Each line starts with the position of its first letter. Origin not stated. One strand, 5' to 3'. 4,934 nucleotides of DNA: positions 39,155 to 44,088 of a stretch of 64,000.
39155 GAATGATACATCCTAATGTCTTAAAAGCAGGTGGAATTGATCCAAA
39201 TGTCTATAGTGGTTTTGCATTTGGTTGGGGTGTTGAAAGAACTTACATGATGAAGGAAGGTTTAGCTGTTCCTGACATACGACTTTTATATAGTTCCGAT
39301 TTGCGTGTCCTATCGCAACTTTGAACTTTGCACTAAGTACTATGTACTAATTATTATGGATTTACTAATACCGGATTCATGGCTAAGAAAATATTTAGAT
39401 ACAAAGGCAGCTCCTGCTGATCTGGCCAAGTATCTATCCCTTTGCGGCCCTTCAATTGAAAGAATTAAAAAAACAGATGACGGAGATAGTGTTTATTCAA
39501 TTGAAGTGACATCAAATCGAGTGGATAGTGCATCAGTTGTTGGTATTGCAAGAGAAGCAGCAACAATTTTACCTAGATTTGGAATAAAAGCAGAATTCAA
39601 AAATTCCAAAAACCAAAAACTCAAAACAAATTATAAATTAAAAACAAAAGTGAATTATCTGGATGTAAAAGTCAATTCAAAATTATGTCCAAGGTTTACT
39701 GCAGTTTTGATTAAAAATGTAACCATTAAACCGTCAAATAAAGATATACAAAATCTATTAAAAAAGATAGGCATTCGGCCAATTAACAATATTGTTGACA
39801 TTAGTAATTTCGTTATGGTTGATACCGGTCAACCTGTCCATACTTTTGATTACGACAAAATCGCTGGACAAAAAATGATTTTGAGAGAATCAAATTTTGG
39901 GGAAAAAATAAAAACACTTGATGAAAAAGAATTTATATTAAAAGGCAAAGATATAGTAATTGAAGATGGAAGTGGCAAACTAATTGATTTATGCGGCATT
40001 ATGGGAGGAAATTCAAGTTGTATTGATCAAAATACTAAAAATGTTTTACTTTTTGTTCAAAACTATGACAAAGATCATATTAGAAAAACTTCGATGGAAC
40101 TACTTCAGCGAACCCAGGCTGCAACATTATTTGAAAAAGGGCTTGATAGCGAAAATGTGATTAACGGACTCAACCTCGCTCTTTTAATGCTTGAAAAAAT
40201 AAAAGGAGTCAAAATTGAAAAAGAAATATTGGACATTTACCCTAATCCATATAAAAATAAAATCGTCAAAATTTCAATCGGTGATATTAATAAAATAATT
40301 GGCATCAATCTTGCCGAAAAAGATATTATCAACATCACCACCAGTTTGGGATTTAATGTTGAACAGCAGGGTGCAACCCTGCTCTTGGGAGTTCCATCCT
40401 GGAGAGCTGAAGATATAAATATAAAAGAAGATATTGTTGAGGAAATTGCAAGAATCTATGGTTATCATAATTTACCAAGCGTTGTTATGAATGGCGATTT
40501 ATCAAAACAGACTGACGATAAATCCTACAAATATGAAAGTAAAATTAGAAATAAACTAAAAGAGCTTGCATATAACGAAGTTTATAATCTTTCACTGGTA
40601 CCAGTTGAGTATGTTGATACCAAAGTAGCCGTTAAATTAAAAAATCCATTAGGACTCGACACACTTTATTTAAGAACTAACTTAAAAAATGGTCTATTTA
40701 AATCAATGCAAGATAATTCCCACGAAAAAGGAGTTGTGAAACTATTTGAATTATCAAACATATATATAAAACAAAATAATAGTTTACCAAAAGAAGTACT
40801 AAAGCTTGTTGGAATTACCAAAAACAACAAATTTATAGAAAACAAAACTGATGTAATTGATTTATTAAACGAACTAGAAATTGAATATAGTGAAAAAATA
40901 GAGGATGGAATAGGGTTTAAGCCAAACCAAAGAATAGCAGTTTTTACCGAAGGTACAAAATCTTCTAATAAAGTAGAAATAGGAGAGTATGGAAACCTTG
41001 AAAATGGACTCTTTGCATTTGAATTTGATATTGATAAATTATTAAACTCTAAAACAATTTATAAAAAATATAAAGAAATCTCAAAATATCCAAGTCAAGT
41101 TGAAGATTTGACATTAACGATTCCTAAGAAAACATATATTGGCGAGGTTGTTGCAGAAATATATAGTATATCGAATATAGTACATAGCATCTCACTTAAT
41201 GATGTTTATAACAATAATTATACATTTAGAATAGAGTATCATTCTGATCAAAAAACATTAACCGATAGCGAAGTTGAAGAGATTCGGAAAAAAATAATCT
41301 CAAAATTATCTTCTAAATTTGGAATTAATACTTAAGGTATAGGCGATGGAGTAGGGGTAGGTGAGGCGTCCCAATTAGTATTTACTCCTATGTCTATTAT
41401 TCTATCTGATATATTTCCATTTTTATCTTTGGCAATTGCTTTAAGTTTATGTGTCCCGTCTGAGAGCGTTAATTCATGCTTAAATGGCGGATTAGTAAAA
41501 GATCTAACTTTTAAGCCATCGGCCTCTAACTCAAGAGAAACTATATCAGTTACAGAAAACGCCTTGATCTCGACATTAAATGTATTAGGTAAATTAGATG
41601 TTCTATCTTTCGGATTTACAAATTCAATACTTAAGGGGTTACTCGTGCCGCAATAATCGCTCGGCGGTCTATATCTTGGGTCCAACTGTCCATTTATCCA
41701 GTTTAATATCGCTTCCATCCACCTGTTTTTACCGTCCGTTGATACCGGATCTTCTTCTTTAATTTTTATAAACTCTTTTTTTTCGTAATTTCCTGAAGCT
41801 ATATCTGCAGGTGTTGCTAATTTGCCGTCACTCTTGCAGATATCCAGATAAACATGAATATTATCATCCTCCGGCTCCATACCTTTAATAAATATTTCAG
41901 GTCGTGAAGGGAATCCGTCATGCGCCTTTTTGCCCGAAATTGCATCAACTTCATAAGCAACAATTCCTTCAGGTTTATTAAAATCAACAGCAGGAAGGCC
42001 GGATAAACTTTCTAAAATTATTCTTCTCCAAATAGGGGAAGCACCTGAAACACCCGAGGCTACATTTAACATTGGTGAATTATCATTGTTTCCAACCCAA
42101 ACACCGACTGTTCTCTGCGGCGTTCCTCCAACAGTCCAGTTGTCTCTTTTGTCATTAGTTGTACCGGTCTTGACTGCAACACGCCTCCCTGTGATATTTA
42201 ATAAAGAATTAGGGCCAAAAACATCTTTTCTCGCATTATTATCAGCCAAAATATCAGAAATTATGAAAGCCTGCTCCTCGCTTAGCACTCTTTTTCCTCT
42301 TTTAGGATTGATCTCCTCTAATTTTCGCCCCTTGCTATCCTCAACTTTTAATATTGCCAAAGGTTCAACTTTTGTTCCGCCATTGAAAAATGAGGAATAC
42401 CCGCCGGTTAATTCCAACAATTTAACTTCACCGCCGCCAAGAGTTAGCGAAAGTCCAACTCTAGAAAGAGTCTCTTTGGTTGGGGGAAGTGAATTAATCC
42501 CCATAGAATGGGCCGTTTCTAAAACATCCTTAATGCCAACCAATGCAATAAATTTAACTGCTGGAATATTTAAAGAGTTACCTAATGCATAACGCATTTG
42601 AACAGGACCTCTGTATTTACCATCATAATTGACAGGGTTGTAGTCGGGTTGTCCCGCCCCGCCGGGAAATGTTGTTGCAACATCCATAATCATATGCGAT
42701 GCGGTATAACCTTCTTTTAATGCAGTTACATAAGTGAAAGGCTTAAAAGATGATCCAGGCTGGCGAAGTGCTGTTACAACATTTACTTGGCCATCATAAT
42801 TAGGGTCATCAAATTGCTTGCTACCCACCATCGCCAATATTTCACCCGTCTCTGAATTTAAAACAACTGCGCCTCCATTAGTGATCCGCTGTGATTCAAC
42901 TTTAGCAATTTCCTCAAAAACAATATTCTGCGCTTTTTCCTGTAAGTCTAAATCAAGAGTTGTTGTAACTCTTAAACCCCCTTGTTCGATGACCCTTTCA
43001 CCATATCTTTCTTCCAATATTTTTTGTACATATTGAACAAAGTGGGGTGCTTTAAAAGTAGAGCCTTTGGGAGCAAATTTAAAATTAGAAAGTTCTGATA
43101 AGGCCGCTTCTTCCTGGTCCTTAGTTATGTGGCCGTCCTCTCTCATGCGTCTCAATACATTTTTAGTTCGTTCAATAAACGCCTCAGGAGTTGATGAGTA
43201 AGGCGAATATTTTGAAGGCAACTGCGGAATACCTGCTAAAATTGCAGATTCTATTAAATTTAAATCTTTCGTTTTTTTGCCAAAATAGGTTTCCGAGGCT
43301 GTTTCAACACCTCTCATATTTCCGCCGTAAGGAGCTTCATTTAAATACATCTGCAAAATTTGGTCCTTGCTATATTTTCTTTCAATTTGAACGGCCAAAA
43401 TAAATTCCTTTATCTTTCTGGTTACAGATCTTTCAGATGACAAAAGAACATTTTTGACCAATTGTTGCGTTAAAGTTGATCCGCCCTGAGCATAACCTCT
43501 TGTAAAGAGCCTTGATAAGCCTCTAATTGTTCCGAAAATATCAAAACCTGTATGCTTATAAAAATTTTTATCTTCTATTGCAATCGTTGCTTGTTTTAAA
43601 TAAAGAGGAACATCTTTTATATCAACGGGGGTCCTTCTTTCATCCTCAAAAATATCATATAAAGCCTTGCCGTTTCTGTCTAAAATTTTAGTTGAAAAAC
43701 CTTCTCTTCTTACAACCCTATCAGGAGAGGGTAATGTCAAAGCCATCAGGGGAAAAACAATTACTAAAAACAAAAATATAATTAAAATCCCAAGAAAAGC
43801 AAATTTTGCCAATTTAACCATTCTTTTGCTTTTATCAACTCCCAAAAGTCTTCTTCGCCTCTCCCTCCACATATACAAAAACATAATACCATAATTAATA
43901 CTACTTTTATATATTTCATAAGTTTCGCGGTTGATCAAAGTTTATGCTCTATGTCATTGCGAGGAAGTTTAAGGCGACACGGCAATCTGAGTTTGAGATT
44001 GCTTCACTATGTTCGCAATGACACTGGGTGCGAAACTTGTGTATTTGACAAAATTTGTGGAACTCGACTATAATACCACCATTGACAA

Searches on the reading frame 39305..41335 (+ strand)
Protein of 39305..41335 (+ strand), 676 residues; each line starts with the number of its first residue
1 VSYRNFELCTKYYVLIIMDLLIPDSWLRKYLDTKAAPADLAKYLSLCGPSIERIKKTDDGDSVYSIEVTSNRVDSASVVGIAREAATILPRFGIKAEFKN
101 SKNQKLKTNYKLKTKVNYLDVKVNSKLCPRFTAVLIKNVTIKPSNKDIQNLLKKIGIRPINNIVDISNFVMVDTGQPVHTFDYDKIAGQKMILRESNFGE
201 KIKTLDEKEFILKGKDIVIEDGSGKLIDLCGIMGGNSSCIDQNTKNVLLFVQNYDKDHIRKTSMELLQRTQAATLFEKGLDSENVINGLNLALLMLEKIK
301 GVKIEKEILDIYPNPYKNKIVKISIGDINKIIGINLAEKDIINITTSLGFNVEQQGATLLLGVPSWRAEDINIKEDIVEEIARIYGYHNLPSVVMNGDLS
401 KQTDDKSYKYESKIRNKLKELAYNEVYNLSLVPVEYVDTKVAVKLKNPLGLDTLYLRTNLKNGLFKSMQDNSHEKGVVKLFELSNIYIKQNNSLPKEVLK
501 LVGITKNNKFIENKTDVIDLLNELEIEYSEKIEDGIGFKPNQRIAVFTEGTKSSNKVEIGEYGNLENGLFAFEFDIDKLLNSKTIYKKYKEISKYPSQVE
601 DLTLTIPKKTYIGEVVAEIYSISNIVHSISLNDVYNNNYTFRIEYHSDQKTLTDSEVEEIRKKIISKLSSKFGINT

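Call 8: search_protein_families(library=pfam, proteins=[window:39305-41335:+], max_evalue=0.001)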
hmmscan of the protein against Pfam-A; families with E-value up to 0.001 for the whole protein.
window:39305-41335:+ (676 aa): 4 families
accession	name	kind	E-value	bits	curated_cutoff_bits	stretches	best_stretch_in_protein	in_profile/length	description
PF03483.22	B3_4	-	1.1e-52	178.6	29.3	1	128-301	2-174/174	B3/4 domain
PF03484.21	B5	-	3.1e-22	79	28.6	1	321-387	1-67/67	tRNA synthetase B5 domain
PF17759.6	tRNA_synthFbeta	-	2.4e-20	73.4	22.4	1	390-567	1-195/214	Phenylalanyl tRNA synthetase beta chain CLM domain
PF03147.19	FDX-ACB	-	3.8e-13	50.1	31.1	1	593-675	1-92/94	Ferredoxin-fold anticodon binding domain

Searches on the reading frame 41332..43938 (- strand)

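Call 8: search_protein_families(library=pfam, proteins=[window:41332-43938:-], max_evalue=0.001)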
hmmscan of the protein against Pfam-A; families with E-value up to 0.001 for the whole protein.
window:41332-43938:- (868 aa): 2 families
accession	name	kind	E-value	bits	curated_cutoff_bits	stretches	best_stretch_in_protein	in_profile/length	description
PF00912.28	Transgly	-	2.1e-60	203.6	27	1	91-265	3-177/178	Transglycosylase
PF00905.27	Transpeptidase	-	1.1e-26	94.2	22.1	1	355-626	1-283/299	Penicillin binding protein transpeptidase domain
